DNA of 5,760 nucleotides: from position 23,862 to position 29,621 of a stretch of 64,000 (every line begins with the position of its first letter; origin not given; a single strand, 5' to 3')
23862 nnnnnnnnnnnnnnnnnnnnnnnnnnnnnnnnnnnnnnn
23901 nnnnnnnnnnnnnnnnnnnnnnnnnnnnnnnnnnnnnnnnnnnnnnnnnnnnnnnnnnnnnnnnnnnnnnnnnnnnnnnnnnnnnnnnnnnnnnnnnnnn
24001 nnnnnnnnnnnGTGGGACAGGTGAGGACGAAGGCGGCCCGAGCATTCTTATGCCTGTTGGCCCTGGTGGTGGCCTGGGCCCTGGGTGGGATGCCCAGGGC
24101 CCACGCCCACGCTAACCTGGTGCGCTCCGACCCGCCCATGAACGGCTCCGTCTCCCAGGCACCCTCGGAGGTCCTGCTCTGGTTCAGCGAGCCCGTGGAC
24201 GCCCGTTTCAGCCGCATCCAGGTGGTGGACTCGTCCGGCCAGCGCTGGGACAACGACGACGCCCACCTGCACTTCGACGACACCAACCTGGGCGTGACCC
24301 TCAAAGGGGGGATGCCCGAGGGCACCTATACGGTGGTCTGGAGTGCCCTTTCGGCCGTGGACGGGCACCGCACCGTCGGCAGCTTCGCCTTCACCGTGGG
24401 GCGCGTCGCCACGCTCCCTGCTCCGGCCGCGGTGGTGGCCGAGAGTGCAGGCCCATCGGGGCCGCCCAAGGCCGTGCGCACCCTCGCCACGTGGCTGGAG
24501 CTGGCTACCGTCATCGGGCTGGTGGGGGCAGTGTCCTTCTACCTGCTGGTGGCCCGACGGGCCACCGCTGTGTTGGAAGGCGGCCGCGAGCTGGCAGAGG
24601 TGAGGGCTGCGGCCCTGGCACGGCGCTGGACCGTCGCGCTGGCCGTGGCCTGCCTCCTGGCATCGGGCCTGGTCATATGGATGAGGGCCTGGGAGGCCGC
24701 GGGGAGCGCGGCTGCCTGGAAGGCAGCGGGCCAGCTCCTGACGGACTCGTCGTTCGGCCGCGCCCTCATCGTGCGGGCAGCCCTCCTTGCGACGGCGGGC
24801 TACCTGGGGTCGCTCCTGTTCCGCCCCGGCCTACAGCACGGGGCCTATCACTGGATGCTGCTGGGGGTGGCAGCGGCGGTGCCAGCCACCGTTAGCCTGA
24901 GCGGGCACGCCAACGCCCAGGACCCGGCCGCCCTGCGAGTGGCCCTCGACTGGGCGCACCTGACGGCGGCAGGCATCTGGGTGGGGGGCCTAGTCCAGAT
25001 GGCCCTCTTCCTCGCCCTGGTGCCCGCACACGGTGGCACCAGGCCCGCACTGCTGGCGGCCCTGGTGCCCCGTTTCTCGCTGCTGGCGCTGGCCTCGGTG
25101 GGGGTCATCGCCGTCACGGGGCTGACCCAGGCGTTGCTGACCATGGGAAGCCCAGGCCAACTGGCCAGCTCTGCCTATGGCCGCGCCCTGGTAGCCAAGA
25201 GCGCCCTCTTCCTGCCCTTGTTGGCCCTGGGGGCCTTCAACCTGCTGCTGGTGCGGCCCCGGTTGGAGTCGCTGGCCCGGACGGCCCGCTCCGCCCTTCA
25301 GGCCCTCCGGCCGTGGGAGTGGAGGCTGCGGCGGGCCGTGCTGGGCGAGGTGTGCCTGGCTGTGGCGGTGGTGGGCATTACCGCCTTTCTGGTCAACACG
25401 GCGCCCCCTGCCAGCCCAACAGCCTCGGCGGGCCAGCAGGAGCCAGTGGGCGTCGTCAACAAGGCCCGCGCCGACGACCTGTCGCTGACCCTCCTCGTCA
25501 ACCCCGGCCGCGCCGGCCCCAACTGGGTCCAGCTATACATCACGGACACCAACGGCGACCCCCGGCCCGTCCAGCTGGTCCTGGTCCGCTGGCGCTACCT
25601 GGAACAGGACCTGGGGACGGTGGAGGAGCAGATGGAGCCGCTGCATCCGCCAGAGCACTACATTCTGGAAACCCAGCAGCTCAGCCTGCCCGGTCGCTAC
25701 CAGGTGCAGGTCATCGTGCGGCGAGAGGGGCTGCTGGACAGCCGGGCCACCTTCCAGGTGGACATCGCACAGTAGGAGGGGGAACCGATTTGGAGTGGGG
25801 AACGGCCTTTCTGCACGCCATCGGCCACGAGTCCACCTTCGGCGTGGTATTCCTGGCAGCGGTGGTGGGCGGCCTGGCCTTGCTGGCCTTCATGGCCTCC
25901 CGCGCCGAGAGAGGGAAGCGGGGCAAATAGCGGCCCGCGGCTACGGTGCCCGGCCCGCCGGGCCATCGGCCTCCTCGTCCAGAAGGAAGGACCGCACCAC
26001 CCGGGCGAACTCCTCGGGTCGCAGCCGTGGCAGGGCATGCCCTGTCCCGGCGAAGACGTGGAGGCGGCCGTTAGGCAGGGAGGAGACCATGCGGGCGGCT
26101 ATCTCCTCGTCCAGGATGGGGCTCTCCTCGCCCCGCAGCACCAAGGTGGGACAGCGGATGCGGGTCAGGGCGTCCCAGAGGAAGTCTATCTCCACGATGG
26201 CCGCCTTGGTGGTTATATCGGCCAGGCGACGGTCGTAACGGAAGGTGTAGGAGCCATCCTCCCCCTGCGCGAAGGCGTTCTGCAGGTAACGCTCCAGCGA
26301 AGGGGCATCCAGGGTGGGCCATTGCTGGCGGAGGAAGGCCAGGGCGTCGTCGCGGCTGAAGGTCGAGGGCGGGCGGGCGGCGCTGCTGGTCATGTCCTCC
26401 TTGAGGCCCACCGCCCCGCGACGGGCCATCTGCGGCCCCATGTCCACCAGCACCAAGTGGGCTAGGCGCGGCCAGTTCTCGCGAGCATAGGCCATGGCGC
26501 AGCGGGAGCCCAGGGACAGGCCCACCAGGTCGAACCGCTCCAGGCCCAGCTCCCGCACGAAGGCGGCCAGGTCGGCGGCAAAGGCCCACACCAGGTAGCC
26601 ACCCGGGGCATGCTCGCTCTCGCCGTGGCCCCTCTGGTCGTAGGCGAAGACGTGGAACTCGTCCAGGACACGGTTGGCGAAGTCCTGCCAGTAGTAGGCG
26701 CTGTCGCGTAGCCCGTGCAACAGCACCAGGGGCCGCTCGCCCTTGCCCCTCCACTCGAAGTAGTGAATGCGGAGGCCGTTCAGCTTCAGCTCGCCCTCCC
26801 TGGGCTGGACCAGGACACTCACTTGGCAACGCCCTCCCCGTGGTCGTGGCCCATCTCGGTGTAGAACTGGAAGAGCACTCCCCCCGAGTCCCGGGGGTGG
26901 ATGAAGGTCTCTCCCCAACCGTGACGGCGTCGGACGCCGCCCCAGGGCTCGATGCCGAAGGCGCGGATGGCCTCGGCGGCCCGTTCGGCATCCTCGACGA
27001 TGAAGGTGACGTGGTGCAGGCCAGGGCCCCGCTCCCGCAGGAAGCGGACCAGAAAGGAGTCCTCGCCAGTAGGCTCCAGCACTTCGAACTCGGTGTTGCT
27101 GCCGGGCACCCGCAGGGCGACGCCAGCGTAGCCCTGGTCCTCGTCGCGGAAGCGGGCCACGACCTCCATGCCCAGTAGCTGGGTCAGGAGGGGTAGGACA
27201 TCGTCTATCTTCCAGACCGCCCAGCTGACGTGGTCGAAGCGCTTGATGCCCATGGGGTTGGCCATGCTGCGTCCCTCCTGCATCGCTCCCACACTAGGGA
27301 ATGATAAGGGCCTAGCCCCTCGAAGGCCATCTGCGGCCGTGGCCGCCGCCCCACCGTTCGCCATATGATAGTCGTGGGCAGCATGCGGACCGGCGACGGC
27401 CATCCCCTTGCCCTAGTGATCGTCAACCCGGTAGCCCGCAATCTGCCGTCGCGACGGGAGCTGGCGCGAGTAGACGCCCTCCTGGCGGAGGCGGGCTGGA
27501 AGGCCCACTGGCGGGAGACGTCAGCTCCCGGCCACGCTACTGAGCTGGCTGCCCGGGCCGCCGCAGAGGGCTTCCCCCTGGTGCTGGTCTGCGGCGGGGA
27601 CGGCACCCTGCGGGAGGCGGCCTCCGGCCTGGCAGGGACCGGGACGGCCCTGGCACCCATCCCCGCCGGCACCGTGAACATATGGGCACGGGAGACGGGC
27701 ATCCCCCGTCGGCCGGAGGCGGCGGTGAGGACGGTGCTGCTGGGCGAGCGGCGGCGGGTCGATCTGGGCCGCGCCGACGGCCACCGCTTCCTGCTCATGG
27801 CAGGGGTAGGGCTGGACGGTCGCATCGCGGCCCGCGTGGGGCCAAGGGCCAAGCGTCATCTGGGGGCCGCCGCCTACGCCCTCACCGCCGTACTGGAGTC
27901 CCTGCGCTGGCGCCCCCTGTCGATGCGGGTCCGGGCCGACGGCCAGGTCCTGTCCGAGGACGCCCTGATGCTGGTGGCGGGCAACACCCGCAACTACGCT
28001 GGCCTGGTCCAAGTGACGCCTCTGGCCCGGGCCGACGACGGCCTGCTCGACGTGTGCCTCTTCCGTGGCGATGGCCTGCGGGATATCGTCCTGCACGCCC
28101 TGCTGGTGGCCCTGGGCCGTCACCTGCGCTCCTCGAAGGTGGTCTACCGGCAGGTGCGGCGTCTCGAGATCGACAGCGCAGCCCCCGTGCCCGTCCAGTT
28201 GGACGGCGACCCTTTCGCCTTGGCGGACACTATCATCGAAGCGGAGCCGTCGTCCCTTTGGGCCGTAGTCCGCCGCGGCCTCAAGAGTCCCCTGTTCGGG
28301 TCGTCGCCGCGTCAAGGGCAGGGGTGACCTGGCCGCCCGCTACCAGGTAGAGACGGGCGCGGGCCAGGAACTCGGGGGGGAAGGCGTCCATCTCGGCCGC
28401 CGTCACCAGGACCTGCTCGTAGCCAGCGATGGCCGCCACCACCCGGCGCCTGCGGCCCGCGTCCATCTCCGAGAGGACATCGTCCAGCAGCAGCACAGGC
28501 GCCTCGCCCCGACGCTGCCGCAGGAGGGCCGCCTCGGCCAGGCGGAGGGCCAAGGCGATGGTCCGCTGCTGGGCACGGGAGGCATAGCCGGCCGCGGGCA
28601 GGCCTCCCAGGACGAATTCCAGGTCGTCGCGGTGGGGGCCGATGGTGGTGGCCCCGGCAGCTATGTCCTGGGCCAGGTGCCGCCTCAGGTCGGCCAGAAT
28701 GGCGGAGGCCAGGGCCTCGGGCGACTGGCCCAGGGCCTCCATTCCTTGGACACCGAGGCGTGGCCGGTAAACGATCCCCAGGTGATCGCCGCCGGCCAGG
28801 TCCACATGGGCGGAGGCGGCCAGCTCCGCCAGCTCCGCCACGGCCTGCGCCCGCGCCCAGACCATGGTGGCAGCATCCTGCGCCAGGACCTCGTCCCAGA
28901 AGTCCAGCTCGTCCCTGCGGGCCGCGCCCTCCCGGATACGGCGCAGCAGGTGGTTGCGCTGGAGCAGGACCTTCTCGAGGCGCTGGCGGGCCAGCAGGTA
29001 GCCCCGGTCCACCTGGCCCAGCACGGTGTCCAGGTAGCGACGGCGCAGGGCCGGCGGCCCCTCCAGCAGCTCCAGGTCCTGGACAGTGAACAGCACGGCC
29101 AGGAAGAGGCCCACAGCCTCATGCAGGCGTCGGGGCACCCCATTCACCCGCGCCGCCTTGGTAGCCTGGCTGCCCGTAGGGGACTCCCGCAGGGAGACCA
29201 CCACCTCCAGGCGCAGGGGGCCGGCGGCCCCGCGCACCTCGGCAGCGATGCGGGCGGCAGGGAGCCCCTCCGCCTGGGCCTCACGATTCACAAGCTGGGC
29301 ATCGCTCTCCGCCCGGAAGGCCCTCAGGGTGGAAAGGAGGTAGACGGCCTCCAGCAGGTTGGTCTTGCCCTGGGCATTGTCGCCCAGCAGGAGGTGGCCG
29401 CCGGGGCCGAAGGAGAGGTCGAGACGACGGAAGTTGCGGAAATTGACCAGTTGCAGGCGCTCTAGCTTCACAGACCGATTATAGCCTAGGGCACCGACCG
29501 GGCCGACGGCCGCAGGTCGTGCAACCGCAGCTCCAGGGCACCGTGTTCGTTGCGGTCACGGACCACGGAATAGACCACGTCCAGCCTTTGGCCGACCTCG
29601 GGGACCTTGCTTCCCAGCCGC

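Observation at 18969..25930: Co-directional AAA+(ChlI-like)-PPOX-vWA block fused to a copper handling locus: candidate metal insertion/trafficking system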

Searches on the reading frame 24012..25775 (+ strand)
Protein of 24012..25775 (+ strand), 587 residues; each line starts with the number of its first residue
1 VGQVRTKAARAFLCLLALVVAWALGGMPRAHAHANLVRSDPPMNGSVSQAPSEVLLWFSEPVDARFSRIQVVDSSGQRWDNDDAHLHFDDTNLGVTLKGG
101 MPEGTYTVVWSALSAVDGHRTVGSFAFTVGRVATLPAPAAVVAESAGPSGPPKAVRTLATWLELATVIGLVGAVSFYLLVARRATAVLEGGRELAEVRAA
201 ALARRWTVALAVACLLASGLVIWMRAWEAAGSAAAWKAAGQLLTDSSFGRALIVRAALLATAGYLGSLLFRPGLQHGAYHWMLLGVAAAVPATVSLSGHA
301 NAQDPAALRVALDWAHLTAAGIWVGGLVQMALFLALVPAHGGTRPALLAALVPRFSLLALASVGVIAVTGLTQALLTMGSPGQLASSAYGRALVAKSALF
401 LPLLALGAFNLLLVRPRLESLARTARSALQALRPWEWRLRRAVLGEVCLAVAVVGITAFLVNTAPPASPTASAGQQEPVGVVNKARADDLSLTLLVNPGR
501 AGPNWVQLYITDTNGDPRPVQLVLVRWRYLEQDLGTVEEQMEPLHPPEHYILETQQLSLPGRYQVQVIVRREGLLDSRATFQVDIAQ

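Call 4: search_protein_families(library=pfam, proteins=[window:24012-25775:+], max_evalue=0.01)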
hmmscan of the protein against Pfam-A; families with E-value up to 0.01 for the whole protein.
window:24012-25775:+ (587 aa): 2 families
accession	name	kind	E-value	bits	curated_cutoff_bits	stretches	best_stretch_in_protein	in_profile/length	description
PF04234.18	CopC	-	5.7e-21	75.8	23.3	1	33-129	1-92/92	CopC domain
PF05425.18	CopD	-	7.8e-18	65.2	32.1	1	350-460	2-105/105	Copper resistance protein D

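Call 5: search_protein_families(library=ncbifam, proteins=[window:24012-25775:+], max_evalue=0.01)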
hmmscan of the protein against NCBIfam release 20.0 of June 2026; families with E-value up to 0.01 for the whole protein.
window:24012-25775:+ (587 aa): 3 families
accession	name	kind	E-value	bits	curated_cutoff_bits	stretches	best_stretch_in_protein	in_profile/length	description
NF033808.0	copper_CopD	equivalog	4.3e-29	102.1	195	1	161-465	9-294/295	copper homeostasis membrane protein CopD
NF033814.1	copper_CopC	equivalog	3.6e-20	72.4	95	1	28-129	6-106/107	copper homeostasis periplasmic binding protein CopC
NF007636.0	PRK10301.1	equivalog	5.1e-14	52.2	129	1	15-129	11-123/124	CopC domain-containing protein YobA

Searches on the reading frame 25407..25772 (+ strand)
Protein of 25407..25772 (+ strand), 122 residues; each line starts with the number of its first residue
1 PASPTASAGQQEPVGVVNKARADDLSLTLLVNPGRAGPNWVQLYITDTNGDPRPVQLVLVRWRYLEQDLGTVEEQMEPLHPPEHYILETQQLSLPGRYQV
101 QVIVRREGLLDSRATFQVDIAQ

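Call 56: search_protein_families(library=pfam, proteins=[window:25407-25772:+], max_evalue=10)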
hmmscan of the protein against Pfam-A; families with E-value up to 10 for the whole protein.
window:25407-25772:+ (122 aa): 3 families
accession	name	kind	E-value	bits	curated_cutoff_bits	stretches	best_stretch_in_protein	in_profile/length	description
PF13115.11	YtkA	-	0.032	15.3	25.9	1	21-102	3-84/85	YtkA-like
PF06046.19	Sec6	-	0.036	13.1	29.7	1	47-89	98-139/537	Exocyst complex component Sec6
PF18506.7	RelB-like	-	0.056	13.7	27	1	40-69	2-31/62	RelB Antitoxin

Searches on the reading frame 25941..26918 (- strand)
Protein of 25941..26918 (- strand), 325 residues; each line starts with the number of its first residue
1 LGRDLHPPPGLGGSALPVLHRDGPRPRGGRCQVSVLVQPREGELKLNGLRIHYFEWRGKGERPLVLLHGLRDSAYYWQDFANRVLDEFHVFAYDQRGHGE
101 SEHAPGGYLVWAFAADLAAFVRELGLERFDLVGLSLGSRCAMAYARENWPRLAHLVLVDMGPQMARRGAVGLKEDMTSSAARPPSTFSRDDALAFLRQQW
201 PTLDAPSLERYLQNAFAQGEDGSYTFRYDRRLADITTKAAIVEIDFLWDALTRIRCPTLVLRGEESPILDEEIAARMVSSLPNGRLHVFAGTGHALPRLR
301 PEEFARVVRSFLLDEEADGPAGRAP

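Call 4: search_protein_families(library=pfam, proteins=[window:25941-26918:-], max_evalue=0.01)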
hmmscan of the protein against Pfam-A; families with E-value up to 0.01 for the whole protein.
window:25941-26918:- (325 aa): 3 families
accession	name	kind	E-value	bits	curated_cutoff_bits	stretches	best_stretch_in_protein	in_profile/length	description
PF00561.26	Abhydrolase_1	-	6e-28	98.6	25.8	1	63-295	2-239/245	alpha/beta hydrolase fold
PF12697.13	Abhydrolase_6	-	4.9e-26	93.2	26.3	1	64-306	1-216/217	Alpha/beta hydrolase family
PF12146.15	Hydrolase_4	-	3.3e-16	59.8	27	1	64-296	7-234/239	Serine aminopeptidase, S33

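Call 5: search_protein_families(library=ncbifam, proteins=[window:25941-26918:-], max_evalue=0.01)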
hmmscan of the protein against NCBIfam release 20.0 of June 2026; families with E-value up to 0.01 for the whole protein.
window:25941-26918:- (325 aa): 31 families (the best 25 are shown)
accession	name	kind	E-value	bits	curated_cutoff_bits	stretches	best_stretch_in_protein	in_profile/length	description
NF051488.1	bifunc_PcaDC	exception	6.2e-28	98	390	1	61-316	12-254/375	bifunctional 3-oxoadipate enol-lactonase/4-carboxymuconolactone decarboxylase PcaDC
NF045632.1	hydroxlase_HsaD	equivalog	3e-25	88.7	400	1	46-313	19-289/290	4,5:9,10-diseco-3-hydroxy-5,9,17-trioxoandrosta-1(10),2-diene-4-oate hydrolase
TIGR02427.1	protocat_pcaD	equivalog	5e-25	88.3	255.85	2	52-164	3-116/251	3-oxoadipate enol-lactonase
NF050089.1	i_nPHAscl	equivalog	1.9e-23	83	300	1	47-311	5-287/288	intracellular short-chain-length polyhydroxyalkanoate depolymerase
NF051487.1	bifunc_PcaCD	exception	2.3e-23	83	430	2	60-159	171-270/413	bifunctional 4-carboxymuconolactone decarboxylase/3-oxoadipate enol-lactonase PcaCD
TIGR03695.1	menH_SHCHC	equivalog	1.2e-21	77.4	208.55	1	62-312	3-251/252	2-succinyl-6-hydroxy-2,4-cyclohexadiene-1-carboxylate synthase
TIGR03611.1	RutD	equivalog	1.3e-19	70.6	238.5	1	60-313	12-256/258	pyrimidine utilization protein D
NF007954.0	PRK10673.1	equivalog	1.4e-18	67.1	399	1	60-314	15-254/255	esterase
TIGR01250.1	pro_imino_pep_2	subfamily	1.1e-16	61.2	167.65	2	41-158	4-127/288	proline iminopeptidase-family hydrolase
NF011457.0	PRK14875.1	equivalog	1.2e-16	60.6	307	1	38-158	109-229/372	acetoin dehydrogenase dihydrolipoyllysine-residue acetyltransferase subunit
NF002938.0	PRK03592.1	equivalog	5.4e-16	58.8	241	1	41-316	12-293/298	haloalkane dehalogenase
NF004514.1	PRK05855.1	equivalog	3.3e-14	52.4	455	1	46-138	7-102/578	SDR family oxidoreductase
NF052610.1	macro_16_ester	equivalog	6.4e-13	48.7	420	1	45-297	7-265/281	alpha/beta fold macrolide esterase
NF041759.1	mac_hydro_EstT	equivalog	3.6e-12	46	450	2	55-163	15-129/278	macrolide hydrolase EstT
NF045945.1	ProImpepLactob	equivalog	3.3e-11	43.2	400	1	58-151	24-121/293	proline iminopeptidase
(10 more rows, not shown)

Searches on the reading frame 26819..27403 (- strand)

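Call 11: search_protein_families(library=pfam, proteins=[window:26819-27403:-], max_evalue=0.001)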
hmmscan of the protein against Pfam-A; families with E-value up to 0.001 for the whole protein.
window:26819-27403:- (194 aa): 4 families
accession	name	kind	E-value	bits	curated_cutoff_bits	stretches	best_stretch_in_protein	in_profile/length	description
PF13669.12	Glyoxalase_4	-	1.3e-14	54.8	27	1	57-166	1-108/109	Glyoxalase/Bleomycin resistance protein/Dioxygenase superfamily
PF00903.31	Glyoxalase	-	2.7e-09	37.9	20.6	1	55-180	1-121/121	Glyoxalase/Bleomycin resistance protein/Dioxygenase superfamily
PF13468.12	Glyoxalase_3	-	5.2e-06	27.1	25.1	1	56-181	1-135/176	Glyoxalase-like domain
PF14696.12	Glyoxalase_5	-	1.7e-05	25.5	27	1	48-153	2-98/139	Hydroxyphenylpyruvate dioxygenase, HPPD, N-terminal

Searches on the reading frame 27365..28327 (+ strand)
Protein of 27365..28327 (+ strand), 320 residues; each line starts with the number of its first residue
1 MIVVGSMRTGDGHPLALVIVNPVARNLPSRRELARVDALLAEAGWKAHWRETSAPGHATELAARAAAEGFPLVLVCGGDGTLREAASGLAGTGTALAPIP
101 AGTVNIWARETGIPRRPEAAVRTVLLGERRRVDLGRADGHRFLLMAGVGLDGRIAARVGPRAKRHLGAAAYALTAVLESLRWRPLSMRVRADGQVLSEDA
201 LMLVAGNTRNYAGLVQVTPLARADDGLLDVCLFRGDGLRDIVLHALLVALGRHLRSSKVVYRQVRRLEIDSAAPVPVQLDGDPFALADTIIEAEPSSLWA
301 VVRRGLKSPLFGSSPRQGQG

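Call 11: search_protein_families(library=pfam, proteins=[window:27365-28327:+], max_evalue=0.001)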
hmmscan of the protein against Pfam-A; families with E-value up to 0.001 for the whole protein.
window:27365-28327:+ (320 aa): 3 families
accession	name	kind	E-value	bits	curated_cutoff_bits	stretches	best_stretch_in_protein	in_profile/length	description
PF00781.29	DAGK_cat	-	2.7e-29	101.7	23.6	1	16-136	2-124/125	Diacylglycerol kinase catalytic domain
PF19279.4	YegS_C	-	2.4e-22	79.8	27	1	148-298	5-154/158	YegS C-terminal NAD kinase beta sandwich-like domain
PF01513.26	NAD_kinase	-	4.7e-06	27.4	25.5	1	52-105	59-108/130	ATP-NAD kinase N-terminal domain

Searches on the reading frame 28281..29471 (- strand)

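Call 11: search_protein_families(library=pfam, proteins=[window:28281-29471:-], max_evalue=0.001)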
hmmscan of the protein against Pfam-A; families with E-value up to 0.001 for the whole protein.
window:28281-29471:- (396 aa): 6 families
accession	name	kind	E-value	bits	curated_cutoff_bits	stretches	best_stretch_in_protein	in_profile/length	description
PF02463.25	SMC_N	-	7.5e-19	68.5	40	1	3-361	2-199/220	RecF/RecN/SMC N terminal domain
PF13175.12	AAA_15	-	3e-06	27.5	32.1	1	1-49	1-49/374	AAA ATPase domain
PF13476.12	AAA_23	-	3.3e-05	25.1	27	1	5-43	1-39/201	AAA domain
PF13555.12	AAA_29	-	4.8e-05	23.5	27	1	3-46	1-45/61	P-loop containing region of AAA domain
PF11398.14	DUF2813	-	0.00011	22.2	21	1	1-46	1-45/372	Protein of unknown function (DUF2813)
PF13304.12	AAA_21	-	0.00015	22.4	27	0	27-57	3-31/304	AAA domain, putative AbiEii toxin, Type IV TA system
